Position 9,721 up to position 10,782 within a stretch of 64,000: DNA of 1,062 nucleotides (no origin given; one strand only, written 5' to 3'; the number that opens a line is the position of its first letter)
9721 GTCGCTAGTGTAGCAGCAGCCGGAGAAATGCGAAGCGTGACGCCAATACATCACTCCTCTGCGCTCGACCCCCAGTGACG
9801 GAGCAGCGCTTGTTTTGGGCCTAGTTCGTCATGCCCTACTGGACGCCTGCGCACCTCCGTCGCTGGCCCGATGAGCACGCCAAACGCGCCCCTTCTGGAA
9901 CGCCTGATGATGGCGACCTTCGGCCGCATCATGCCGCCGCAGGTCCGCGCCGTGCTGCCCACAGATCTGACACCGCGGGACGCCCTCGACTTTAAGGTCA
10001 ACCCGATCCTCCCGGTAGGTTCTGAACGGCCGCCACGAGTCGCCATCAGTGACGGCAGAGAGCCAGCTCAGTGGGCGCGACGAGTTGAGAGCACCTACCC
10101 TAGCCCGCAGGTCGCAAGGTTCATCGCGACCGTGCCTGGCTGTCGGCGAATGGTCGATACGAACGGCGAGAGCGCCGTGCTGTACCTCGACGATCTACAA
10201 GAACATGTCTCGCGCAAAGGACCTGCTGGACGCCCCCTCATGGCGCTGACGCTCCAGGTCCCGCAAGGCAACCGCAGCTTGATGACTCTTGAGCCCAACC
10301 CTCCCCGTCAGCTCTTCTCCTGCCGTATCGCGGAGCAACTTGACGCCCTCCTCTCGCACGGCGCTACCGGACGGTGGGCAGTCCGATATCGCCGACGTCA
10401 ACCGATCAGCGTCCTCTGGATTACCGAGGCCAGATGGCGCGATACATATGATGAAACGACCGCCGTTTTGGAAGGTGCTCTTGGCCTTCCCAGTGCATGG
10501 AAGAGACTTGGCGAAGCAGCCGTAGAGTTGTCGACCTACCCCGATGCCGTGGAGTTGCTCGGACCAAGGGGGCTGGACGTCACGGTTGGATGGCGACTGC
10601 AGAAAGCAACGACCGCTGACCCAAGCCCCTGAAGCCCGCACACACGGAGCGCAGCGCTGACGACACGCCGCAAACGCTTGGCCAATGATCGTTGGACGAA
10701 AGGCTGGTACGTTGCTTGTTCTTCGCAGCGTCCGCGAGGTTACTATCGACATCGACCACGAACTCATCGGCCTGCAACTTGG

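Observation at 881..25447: Radical-SAM-dense 25-kb island (7 rSAM enzymes, UbiA prenyltransferase, aminotransferase, CMP-sugar-acid operon) that matches no pathway I know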

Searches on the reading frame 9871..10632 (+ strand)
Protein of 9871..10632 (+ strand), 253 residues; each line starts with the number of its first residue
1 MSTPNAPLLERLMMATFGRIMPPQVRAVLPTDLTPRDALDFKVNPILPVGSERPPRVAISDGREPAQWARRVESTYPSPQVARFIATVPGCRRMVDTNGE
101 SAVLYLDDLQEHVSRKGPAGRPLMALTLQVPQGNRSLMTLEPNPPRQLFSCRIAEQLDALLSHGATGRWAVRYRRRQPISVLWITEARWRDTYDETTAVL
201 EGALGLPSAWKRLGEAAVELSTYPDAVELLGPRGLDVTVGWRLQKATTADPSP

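Call 5: search_protein_families(library=pfam, proteins=[window:9871-10632:+], max_evalue=0.01)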
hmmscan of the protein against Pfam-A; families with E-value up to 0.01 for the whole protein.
window:9871-10632:+ (253 aa): 0 families

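Call 8: search_protein_families(library=ncbifam, proteins=[window:9871-10632:+], max_evalue=0.01)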
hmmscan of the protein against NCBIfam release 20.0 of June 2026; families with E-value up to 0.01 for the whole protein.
window:9871-10632:+ (253 aa): 0 families

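Call 29: search_protein_families(library=pfam, proteins=[window:9871-10632:+], max_evalue=10)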
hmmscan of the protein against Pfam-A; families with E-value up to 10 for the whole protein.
window:9871-10632:+ (253 aa): 0 families
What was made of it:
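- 9871..10632 (+): G7: 253-aa protein of unknown function. It belongs to the low-GC3 block. No Pfam or NCBIfam hit (calls 5, 8, 29).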
